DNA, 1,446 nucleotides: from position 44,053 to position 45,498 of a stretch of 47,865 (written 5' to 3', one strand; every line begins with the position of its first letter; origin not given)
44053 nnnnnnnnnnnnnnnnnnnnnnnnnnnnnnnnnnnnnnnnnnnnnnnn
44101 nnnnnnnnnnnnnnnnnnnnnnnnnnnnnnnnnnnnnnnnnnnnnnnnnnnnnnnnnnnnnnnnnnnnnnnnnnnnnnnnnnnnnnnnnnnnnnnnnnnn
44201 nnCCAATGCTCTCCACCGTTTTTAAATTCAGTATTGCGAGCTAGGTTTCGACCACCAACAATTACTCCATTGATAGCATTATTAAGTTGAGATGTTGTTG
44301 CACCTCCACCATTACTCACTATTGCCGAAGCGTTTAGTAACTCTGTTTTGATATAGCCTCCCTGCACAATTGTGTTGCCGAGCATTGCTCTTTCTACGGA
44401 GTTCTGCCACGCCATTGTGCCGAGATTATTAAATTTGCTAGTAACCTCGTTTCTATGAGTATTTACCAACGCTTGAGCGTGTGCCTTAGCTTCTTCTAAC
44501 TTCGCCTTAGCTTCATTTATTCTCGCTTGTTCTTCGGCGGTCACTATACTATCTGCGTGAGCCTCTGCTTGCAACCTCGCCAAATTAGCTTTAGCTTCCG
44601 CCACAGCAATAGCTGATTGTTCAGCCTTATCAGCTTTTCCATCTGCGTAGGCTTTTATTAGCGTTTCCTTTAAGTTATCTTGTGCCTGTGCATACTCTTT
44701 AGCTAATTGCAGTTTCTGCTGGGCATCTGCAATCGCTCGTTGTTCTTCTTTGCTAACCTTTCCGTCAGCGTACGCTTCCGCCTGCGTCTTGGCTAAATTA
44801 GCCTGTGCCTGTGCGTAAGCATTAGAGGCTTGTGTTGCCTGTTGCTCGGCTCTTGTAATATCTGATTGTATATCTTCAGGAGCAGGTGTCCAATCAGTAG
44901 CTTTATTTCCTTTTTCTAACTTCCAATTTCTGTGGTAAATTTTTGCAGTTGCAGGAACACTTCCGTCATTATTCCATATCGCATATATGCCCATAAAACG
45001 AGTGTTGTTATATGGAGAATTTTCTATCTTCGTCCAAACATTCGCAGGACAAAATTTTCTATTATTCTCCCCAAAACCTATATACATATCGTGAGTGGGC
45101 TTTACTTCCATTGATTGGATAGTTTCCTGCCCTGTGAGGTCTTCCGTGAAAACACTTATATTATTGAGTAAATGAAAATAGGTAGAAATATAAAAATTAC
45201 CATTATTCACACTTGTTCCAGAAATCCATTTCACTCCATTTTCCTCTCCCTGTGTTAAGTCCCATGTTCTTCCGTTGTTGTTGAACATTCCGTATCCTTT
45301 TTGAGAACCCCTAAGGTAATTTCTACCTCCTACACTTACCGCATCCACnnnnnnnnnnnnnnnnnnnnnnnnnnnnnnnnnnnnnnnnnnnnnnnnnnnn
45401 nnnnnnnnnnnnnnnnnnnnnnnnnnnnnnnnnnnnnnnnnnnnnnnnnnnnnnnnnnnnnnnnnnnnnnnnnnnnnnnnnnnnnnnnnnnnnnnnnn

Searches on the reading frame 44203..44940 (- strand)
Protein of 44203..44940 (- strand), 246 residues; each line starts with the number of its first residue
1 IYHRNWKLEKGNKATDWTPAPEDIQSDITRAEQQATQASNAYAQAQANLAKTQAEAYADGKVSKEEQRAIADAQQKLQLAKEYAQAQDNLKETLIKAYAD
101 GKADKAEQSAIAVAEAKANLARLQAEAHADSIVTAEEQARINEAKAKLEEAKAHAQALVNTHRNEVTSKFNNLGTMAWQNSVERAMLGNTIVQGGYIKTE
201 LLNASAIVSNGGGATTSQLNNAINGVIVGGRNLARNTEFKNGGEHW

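Call 41: search_protein_families(library=pfam, proteins=[window:44245-44886:-], max_evalue=1)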
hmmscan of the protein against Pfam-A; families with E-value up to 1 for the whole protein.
seq(214 aa): 4 families
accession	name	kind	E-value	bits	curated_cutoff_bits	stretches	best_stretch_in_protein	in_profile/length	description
PF22775.2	GA_3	-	8.1e-08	33.1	27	2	85-146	8-69/100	GA-like domain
PF05099.18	TerB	-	0.00067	20.4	24.4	2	16-65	61-112/118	Tellurite resistance protein TerB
PF13490.11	zf-HC2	-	0.017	15.7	22.2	0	38-52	10-24/35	Putative zinc-finger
PF09762.14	CCDC93_CC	-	0.29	10.5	30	1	13-146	56-190/429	CCDC93 coiled-coil domain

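Call 57: find_homologous_proteins(query=window:44245-44874:-, max_evalue=0.001)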
Query seq(210 aa) (210 aa): 11 proteins with E <= 0.001 among 2968 candidates.
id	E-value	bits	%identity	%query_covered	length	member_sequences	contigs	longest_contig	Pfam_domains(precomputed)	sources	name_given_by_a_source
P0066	1.6e-25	108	86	32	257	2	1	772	-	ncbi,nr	ncbi:hypothetical protein OKE69_10955, partial [Riemerella anatipestifer]|nr:hypothetical protein [R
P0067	6.5e-23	100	45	73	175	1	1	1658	PF22775.4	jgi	-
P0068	1.7e-22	98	58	34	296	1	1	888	PF22775.4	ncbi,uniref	ncbi:hypothetical protein, partial [Sphingobacterium multivorum]|uniref:hypothetical protein n=1 Tax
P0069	1.1e-19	89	82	27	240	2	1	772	-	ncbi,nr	ncbi:hypothetical protein OKE69_10960, partial [Riemerella anatipestifer]|nr:hypothetical protein [R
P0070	2.8e-7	49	68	22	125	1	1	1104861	-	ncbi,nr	ncbi:hypothetical protein LWM68_41020 [Niabella sp. W65]|nr:hypothetical protein [Niabella sp. W65] 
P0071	5.8e-7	48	35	68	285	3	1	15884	-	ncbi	ncbi:hypothetical protein, partial [Sphingobacterium multivorum]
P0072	6.8e-7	48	63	24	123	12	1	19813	-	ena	-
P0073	3.3e-6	45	60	29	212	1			PF07902.17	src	-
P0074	3.8e-6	45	46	39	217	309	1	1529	-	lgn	-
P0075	8.7e-5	41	52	23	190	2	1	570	-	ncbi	ncbi:hypothetical protein ACR78O_25330, partial [Sphingobacterium multivorum]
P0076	1.6e-4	40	40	55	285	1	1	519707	-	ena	-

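Call 65: find_related_loci(query=window:44203-44940:-, collection=viral_contigs, flank=6000)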
Query seq(246 aa) (246 aa) in viral_contigs; peptide patterns used: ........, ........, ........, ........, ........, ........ (x = any residue, [..] = any of these).
211 stretches matched a pattern; 12 encode a relative of the query (tblastn E <= 1e-3); 11 distinct loci.
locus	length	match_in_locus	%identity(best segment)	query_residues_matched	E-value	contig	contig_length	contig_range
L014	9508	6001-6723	93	1-241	6e-147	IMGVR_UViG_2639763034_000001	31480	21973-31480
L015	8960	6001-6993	82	1-242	2e-100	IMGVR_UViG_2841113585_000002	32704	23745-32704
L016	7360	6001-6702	63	1-246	9e-34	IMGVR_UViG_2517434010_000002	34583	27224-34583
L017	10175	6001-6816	46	4-233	1e-32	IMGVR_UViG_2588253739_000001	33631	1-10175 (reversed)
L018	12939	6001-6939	44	1-243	1e-32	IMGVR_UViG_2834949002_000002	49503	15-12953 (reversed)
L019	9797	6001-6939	45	1-238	2e-32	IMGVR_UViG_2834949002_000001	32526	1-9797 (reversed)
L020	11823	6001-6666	81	5-238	3e-32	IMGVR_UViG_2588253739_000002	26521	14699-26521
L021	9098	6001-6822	81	1-236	5e-32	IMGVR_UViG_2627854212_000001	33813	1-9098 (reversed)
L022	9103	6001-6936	45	1-236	5e-32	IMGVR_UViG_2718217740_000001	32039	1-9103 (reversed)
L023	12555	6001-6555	28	4-170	1e-11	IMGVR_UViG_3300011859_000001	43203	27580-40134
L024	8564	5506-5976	75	1-246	1e-7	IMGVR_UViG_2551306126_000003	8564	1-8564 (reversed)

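Call 67: predict_structure(alignment_id=A3)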
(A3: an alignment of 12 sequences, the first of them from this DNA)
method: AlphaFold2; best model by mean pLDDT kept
length: 210 residues; sequences in the alignment: 12
mean_pLDDT: 78.4   pTM: 0.67
mean pLDDT of the five models: 78.4, 75.9, 74.5, 73.9, 72.4
residues with pLDDT >= 90: 122; 70-90: 25; 50-70: 11; < 50: 52
segments of 3 or more residues with pLDDT < 50: 152-193, 201-210
pLDDT, mean of each block of 10 residues (from residue 1): 94 97 97 95 96 97 95 89 90 97 94 98 97 89 71 47 42 36 36 50 40
secondary structure, 60 per line:
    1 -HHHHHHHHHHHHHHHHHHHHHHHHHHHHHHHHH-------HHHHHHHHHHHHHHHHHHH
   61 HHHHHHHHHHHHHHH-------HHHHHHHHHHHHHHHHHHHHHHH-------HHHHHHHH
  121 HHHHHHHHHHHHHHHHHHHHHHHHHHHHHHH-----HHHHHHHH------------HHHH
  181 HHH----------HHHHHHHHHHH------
elements in order: H2-34 H42-75 H83-105 H113-151 H157-164 H177-183 H194-204

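Call 70: fold_search(model_id=the predicted structure, library=pdb)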
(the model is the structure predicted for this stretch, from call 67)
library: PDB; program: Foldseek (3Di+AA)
matches with E <= 10: 297; with E <= 0.001: 0
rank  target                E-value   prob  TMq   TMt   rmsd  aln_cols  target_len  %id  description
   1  1i49_A                2.2e-01  0.51  0.24  0.25  24.9       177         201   11  CRYSTAL STRUCTURE ANALYSIS OF ARFAPTIN (released 2001-05-16)
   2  2q12                  3.4e-01  0.41  0.29  0.25  28.8       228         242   13  Crystal Structure of BAR domain of APPL1 (released 2007-08-14)
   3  1i4d_B                3.6e-01  0.41  0.24  0.26  23.5       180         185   12  CRYSTAL STRUCTURE ANALYSIS OF RAC1-GDP COMPLEXED WITH ARFAPTIN (P21) (released 2001-05-16)
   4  2fic_B                3.8e-01  0.15  0.19  0.19  28.3       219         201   13  The crystal structure of the BAR domain from human Bin1/Amphiphysin II and its implications for molecular recognition (released 2006-11-14)
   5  5h3d_A                4.2e-01  0.23  0.20  0.13  26.6       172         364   17  Helical structure of membrane tubules decorated by ACAP1 (BARPH doamin) protein by cryo-electron microscopy and MD sim (released 2019-01-16)
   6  6e6a_A                4.4e-01  0.47  0.25  0.30  10.5       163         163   13  Triclinic crystal form of IncA G144A point mutant (released 2019-07-10)
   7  4dcn_D                4.4e-01  0.35  0.24  0.26  25.3       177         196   11  Crystal Structure Analysis of the Arfaptin2 BAR domain in Complex with ARL1 (released 2012-06-13)
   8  1i4d_A                4.9e-01  0.54  0.27  0.29  24.1       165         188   11  CRYSTAL STRUCTURE ANALYSIS OF RAC1-GDP COMPLEXED WITH ARFAPTIN (P21) (released 2001-05-16)
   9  2z0o                  5.7e-01  0.33  0.27  0.17  28.8       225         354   12  Crystal structure of APPL1-BAR-PH domain (released 2008-05-13)
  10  1r0d_A                6.3e-01  0.57  0.32  0.33  11.4       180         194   14  HIP1R THATCH DOMAIN CORE (released 2004-07-06)
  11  1r0d_B                6.3e-01  0.54  0.31  0.33  12.3       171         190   14  HIP1R THATCH DOMAIN CORE (released 2004-07-06)
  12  4dcn_C                7.0e-01  0.38  0.27  0.29  26.2       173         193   13  Crystal Structure Analysis of the Arfaptin2 BAR domain in Complex with ARL1 (released 2012-06-13)
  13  2q13                  7.0e-01  0.21  0.26  0.16  28.3       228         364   12  Crystal structure of BAR-PH domain of APPL1 (released 2007-08-14)
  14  8dt0_A                7.7e-01  0.44  0.27  0.38  12.5       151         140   22  Scaffolding protein functional sites using deep learning (released 2022-08-10)
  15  5h6i_B                7.7e-01  0.18  0.18  0.18  18.3       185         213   15  Crystal Structure of GBS CAMP Factor (released 2017-11-22)
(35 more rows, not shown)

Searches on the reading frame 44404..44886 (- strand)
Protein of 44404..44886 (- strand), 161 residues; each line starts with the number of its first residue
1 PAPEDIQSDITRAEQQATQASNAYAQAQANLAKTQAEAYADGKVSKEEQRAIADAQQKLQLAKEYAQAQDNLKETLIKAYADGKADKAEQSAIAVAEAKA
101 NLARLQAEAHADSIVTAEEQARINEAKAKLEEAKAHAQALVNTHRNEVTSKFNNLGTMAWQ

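Call 42: search_dna_similar(query=window:44404-44886:-, collection=phages, mode=protein, max_rows=25, max_evalue=0.001)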
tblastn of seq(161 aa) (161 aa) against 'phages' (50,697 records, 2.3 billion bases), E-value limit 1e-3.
Records with a match: 105; places in all: 155; records where one place covers at least 80% of the query: 0.
Best place of each record, by identity: <60% 105.
By first word of the organism name: Staphylococcus 74; Vibrio 29; Pseudomonas 1; Bacillus 1.
By host as written in the record: - 39; Staphylococcus aureus 24; Staphylococcus chromogenes 2; Staphylococcus sp. 2; Staphylococcus aureus CN125 2; Staphylococcus aureus subsp. aureus 16386 genotype ST22-MRSA-IVc (2B) 2; Staphylococcus aureus 5sau489 2; Staphylococcus aureus IME1361 2; and 25 more.
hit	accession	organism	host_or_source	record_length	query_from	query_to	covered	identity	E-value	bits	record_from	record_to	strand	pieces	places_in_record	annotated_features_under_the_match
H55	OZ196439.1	Vibrio phage K479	Seawater and oysters mix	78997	35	124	56%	51.1%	6e-5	47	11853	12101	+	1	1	tail protein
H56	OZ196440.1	Vibrio phage K481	Seawater and oysters mix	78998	35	124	56%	51.1%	6e-5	47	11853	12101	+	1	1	tail protein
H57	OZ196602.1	Vibrio phage K480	Seawater and oysters mix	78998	35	124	56%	51.1%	6e-5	47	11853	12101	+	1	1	tail protein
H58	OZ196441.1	Vibrio phage K477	Seawater and oysters mix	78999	35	124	56%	51.1%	6e-5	47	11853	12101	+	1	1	tail protein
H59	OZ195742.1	Vibrio phage D505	Seawater and oysters mix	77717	35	124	56%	48.9%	2e-5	49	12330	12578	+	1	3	tail protein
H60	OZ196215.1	Vibrio phage D520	Seawater and oysters mix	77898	35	124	56%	48.9%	2e-5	49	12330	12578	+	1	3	tail protein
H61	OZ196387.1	Vibrio phage D491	Seawater and oysters mix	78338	35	124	56%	48.9%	2e-5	49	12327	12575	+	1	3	tail protein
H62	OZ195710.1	Vibrio phage D497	Seawater and oysters mix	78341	35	124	56%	48.9%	2e-5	49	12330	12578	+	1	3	tail protein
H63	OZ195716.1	Vibrio phage D502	Seawater and oysters mix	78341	35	124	56%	48.9%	2e-5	49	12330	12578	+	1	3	tail protein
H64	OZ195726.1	Vibrio phage D474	Seawater and oysters mix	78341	35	124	56%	48.9%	2e-5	49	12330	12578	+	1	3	tail protein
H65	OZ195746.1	Vibrio phage D499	Seawater and oysters mix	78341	35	124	56%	48.9%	2e-5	49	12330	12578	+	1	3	tail protein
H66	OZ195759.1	Vibrio phage D500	Seawater and oysters mix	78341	35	124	56%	48.9%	2e-5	49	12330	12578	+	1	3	tail protein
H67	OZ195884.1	Vibrio phage D501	Seawater and oysters mix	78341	35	124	56%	48.9%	2e-5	49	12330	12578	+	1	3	tail protein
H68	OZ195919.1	Vibrio phage D468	Seawater and oysters mix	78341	35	124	56%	48.9%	2e-5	49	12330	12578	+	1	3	tail protein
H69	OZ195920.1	Vibrio phage D466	Seawater and oysters mix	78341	35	124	56%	48.9%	2e-5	49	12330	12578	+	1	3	tail protein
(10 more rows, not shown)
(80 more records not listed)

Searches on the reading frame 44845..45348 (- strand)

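Call 41: search_protein_families(library=pfam, proteins=[window:44845-45348:-], max_evalue=1)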
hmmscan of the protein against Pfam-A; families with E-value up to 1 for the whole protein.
seq(168 aa): 2 families
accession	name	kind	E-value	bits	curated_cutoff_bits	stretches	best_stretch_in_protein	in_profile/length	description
PF22945.2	LEM-3_GIY-YIG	-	0.13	12.7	27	1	88-132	28-72/151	LEM-3-like GIY-YIG domain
PF00059.27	Lectin_C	-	0.5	11.6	22.6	0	73-146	27-94/107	Lectin C-type domain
